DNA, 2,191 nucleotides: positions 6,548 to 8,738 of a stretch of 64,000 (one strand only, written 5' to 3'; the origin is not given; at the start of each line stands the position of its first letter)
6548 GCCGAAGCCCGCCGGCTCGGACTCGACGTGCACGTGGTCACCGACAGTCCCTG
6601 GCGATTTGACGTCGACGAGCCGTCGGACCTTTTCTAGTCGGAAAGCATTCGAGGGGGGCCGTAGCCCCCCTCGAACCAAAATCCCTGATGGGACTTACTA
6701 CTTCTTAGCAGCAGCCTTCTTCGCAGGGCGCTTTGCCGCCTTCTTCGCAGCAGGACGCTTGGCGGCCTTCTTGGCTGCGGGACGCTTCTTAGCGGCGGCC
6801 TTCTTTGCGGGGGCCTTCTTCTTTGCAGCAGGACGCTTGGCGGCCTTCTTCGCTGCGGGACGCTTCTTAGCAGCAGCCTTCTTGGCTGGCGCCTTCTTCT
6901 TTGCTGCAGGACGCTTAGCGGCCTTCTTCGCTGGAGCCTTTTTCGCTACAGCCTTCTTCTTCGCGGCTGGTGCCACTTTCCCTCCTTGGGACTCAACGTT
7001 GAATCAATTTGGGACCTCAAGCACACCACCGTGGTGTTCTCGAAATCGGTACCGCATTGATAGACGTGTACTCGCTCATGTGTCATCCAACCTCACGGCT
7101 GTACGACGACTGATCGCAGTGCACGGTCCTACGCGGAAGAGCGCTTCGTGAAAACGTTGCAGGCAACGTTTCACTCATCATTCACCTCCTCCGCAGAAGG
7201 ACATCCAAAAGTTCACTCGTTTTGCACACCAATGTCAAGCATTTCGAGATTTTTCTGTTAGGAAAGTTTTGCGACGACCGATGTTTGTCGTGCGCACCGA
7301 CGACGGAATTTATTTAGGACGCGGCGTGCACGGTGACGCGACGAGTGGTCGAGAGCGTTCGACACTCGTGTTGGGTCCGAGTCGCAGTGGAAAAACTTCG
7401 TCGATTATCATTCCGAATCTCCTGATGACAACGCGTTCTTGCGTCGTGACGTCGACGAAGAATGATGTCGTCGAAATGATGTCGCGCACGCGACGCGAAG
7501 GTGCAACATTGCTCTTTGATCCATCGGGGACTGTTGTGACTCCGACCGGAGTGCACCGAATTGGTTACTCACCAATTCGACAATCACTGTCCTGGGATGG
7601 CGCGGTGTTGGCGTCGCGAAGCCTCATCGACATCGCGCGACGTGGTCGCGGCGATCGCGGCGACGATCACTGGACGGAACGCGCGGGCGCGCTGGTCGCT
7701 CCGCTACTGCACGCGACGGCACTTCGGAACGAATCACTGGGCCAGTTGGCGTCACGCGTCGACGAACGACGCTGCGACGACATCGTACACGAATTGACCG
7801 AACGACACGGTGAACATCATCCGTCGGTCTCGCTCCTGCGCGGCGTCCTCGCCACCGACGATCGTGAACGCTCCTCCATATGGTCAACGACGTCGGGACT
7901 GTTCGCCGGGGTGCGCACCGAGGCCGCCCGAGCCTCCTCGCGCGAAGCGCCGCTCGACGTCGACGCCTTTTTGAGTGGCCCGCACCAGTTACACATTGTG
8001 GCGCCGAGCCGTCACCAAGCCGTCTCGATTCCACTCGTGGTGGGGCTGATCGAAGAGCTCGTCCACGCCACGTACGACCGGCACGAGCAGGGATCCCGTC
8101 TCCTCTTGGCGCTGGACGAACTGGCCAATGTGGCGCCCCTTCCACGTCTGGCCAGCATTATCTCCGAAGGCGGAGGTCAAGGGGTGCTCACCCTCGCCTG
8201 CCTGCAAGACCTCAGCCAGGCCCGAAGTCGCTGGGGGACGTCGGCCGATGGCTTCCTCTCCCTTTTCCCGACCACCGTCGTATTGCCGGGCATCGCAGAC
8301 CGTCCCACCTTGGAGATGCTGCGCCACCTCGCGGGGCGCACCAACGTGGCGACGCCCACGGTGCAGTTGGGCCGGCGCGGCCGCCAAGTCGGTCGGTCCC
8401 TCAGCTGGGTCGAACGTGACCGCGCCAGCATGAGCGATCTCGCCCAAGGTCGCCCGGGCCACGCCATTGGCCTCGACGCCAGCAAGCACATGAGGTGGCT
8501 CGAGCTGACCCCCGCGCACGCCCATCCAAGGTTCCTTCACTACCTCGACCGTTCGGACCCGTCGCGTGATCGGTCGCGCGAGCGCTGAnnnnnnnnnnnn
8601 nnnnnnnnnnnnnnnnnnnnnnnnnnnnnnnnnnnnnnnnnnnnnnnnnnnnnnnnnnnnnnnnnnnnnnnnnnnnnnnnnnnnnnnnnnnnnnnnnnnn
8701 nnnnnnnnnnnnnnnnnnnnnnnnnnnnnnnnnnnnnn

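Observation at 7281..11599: Candidate undescribed system: double-WYL PafBC regulator, minimal relaxase and soluble VirD4 ATPase, with no conjugation machinery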

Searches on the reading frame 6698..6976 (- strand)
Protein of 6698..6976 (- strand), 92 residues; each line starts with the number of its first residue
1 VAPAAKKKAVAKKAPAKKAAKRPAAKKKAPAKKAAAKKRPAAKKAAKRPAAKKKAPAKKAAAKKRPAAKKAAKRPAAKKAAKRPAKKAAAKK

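Call 97: search_protein_families(library=pfam, proteins=[window:6698-6976:-], max_evalue=5)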
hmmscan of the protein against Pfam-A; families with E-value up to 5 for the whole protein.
window:6698-6976:- (92 aa): 2 families
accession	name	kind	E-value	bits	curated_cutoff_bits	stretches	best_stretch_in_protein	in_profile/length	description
PF07382.16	HC2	-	0.037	14.6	40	1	6-68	86-149/194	Histone H1-like nucleoprotein HC2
PF02095.21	Extensin_1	-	1.2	9.4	105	1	12-80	52-119/171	Extensin-like protein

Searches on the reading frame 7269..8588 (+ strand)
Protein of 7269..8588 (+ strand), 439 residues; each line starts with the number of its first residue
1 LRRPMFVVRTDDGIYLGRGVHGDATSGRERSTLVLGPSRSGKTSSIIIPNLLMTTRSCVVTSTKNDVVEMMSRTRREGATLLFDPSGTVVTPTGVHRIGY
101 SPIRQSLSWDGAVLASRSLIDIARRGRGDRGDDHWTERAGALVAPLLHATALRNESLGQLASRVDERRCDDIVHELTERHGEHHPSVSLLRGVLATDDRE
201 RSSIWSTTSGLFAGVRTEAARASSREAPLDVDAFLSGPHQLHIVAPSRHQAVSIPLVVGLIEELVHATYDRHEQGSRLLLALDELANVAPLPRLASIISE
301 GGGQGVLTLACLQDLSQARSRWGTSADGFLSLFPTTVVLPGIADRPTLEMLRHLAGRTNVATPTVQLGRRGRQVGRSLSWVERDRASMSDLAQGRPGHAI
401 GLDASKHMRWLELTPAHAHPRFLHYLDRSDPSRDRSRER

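Call 4: search_protein_families(library=pfam, proteins=[window:7269-8588:+], max_evalue=0.01)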
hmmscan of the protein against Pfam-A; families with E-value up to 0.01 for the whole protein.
window:7269-8588:+ (439 aa): 3 families
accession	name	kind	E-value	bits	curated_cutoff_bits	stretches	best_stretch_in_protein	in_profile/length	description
PF02534.20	T4SS-DNA_transf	-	4.3e-22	79.1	20.1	1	12-365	30-392/468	Type IV secretory system Conjugative DNA transfer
PF12696.13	TraG-D_C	-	2.1e-14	54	22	1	277-372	1-97/126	TraM recognition site of TraD and TraG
PF10412.15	TrwB_AAD_bind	-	2.4e-05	23.9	20.5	1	247-368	214-336/387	Type IV secretion-system coupling protein DNA-binding domain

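Call 5: search_protein_families(library=ncbifam, proteins=[window:7269-8588:+], max_evalue=0.01)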
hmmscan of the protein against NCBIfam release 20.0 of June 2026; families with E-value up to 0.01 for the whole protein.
window:7269-8588:+ (439 aa): 5 families
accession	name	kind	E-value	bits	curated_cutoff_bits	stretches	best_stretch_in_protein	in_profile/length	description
NF045973.1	conju_CD1115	equivalog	4.9e-18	65.2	250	1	25-373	20-389/442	VirD4-like conjugal transfer protein, CD1115 family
NF010450.0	PRK13876.1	subfamily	4.6e-11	41.7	674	1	10-323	125-447/667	IncP-type conjugal transfer protein TraG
NF010453.0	PRK13880.1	subfamily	4.1e-08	31.9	586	1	32-381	172-541/630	conjugal transfer coupling protein TraG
NF010472.0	PRK13897.1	equivalog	4.9e-05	22.1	728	1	8-207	137-334/657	type IV secretion system component VirD4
NF010424.0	PRK13850.1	equivalog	0.00028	19.2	681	1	25-80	135-190/670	type IV secretion system ATPase VirD4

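Call 15: search_protein_families(library=padloc, proteins=[window:7281-8588:+], max_evalue=0.01)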
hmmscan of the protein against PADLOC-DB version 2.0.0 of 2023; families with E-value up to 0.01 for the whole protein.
window:7281-8588:+ (435 aa): 1 family
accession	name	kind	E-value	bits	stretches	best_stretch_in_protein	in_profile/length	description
PDLC04140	mad8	-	0.006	14.1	0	26-347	28-262/314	mads_8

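Call 47: search_dna_similar(query=window:7281-8588:+, collection=plasmids, mode=protein, max_rows=15)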
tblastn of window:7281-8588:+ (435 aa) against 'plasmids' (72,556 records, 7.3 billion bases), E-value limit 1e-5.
Records with a match: 543; places in all: 556; records where one place covers at least 80% of the query: 28.
Best place of each record, by identity: <60% 543.
By first word of the organism name: Xanthomonas 115; Mycobacterium 40; Streptomyces 36; Rhizobium 32; uncultured 26; Rhodococcus 18; Bradyrhizobium 17; Arthrobacter 14; Clavibacter 12; Mesorhizobium 10; and 97 more.
By predicted mobility (MOB-suite, as given by PLSDB): conjugative 282; non-mobilizable 145; mobilizable 116.
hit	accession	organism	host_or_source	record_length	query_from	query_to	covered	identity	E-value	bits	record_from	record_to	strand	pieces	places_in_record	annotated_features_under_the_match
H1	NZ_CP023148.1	Mycobacterium marseillense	Homo sapiens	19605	9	355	80%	34.5%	1e-43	171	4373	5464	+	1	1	type IV secretory system conjugative DNA transfer family protein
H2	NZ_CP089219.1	Mycobacterium kansasii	-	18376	11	352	79%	35.0%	5e-43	169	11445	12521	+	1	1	type IV secretory system conjugative DNA transfer family protein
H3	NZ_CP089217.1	Mycobacterium kansasii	-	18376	11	352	79%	35.0%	5e-43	169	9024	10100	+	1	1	type IV secretory system conjugative DNA transfer family protein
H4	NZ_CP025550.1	Mycobacterium paragordonae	Homo sapiens,cultured bacteria,sputum ...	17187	9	352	79%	34.5%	1e-41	165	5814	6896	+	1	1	type IV secretory system conjugative DNA transfer family protein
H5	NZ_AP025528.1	Mycobacterium sp. 20KCMC460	Homo sapiens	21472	9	352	79%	34.5%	1e-41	165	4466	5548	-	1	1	type IV secretory system conjugative DNA transfer family protein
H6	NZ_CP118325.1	Rhodococcus sp. DK176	-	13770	29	355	75%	36.0%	4e-44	172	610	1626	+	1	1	type IV secretory system conjugative DNA transfer family protein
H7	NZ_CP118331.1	Rhodococcus sp. DK17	pure culture,crude oil-contaminated soil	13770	29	355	75%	36.0%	4e-44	172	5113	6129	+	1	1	type IV secretory system conjugative DNA transfer family protein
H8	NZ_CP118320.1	Rhodococcus sp. DK180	pure culture,crude oil-contaminated soil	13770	29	355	75%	36.0%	4e-44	172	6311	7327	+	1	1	type IV secretory system conjugative DNA transfer family protein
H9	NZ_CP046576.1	Rhodococcus sp. WAY2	cell culture,bacterial consortium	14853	7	355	80%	33.7%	9e-44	171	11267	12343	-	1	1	type IV secretory system conjugative DNA transfer family protein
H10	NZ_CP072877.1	Microbacterium sp. NIBRBAC000506063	cell culture,sludge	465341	7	358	81%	30.9%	8e-18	94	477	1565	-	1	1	TraM recognition domain-containing protein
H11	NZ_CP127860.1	Kocuria rosea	single cell culture,deep sea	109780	9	416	94%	25.5%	2e-6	58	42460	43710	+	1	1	type IV secretory system conjugative DNA transfer family protein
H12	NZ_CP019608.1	Tessaracoccus flavescens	mono isolate,marine sediment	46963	26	356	76%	30.7%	4e-26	119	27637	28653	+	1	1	type IV secretory system conjugative DNA transfer family protein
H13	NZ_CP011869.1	Pseudonocardia sp. HH130629-09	Apterostigma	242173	9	352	79%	29.5%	5e-18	94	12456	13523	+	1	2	TraM recognition domain-containing protein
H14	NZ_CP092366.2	Mycolicibacillus parakoreensis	-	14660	27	352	75%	30.8%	1e-29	129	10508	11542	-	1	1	type IV secretory system conjugative DNA transfer family protein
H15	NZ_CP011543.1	Corynebacterium mustelae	Mustela putorius furo,pure ...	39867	26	353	75%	30.6%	7e-24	112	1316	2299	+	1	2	TraM recognition domain-containing protein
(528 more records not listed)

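Call 48: get_annotated_region(hit=H6, flank=7000)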
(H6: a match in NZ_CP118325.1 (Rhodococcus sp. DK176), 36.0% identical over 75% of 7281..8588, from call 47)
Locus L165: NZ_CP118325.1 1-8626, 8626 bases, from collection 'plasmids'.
description: Rhodococcus sp. DK176 plasmid pDK5, complete sequence
organism: Rhodococcus sp. DK176 (NCBI taxid 3027223)
taxonomy: Bacteria; Actinomycetota; Actinomycetes; Mycobacteriales; Nocardiaceae; Rhodococcus; Rhodococcus sp. DK176
host: -; source: -; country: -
typing (MOB-suite, as given by PLSDB): non-mobilizable
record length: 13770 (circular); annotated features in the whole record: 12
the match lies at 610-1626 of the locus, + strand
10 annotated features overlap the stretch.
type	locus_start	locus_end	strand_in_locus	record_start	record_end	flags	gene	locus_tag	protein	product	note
CDS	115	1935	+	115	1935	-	-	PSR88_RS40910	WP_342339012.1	type IV secretory system conjugative DNA transfer family protein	-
CDS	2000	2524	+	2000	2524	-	-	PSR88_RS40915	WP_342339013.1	hypothetical protein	-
CDS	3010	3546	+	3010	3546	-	-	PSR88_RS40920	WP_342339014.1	hypothetical protein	-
CDS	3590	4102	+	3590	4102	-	-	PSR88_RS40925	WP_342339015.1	hypothetical protein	-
CDS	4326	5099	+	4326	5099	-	-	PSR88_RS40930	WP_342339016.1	ParA family protein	-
CDS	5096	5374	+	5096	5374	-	-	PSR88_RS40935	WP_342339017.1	hypothetical protein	-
CDS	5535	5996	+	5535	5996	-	-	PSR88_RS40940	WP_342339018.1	hypothetical protein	-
CDS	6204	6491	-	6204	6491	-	-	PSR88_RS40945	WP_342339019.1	sigma factor-like helix-turn-helix DNA-binding protein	GO:0006352 - DNA-templated transcription initiation [Evidence IEA]; GO:0006355 - regulation of DNA-templated ...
CDS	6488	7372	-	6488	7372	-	-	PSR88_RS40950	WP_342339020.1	replication initiation protein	-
CDS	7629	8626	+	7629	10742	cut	-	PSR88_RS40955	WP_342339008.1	N-6 DNA methylase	GO:0006306 - DNA methylation [Evidence IEA]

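Call 49: get_annotated_region(hit=H1, flank=8000)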
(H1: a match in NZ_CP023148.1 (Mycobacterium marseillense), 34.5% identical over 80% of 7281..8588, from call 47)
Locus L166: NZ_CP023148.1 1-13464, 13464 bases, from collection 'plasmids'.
description: Mycobacterium marseillense strain FLAC0026 plasmid pFLAC0026, complete sequence
organism: Mycobacterium marseillense (NCBI taxid 701042)
taxonomy: Bacteria; Actinomycetota; Actinomycetes; Mycobacteriales; Mycobacteriaceae; Mycobacterium; Mycobacterium marseillense
host: -; source: Homo sapiens; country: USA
typing (MOB-suite, as given by PLSDB): mobilizable; relaxase MOBP
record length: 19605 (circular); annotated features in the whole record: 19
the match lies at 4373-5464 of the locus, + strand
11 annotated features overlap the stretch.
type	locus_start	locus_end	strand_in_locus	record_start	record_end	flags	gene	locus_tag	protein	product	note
CDS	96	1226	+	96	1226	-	-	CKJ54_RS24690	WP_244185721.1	helix-turn-helix domain-containing protein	-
CDS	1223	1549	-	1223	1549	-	-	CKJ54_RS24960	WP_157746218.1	hypothetical protein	-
CDS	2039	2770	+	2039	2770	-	-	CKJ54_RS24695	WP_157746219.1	hypothetical protein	-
CDS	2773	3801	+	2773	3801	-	-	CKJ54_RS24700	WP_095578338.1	hypothetical protein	-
CDS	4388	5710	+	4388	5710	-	-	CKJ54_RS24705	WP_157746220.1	type IV secretory system conjugative DNA transfer family protein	-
CDS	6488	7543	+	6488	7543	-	-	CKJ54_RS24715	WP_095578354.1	IS110 family transposase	-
CDS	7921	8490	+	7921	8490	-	-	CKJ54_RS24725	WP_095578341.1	recombinase family protein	GO:0006310 - DNA recombination [Evidence IEA]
CDS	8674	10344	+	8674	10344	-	-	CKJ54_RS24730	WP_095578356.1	N-6 DNA methylase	GO:0006306 - DNA methylation [Evidence IEA]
CDS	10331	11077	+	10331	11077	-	-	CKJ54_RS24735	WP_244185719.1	hypothetical protein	-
CDS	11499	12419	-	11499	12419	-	-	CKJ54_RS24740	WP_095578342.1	acyl carrier protein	-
CDS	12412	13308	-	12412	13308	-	-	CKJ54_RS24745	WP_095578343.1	hypothetical protein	-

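Call 91: search_dna_similar(query=window:7281-8588:+, collection=phages, mode=protein, max_rows=8)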
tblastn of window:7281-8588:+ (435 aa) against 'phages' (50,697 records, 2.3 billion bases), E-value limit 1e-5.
No match.
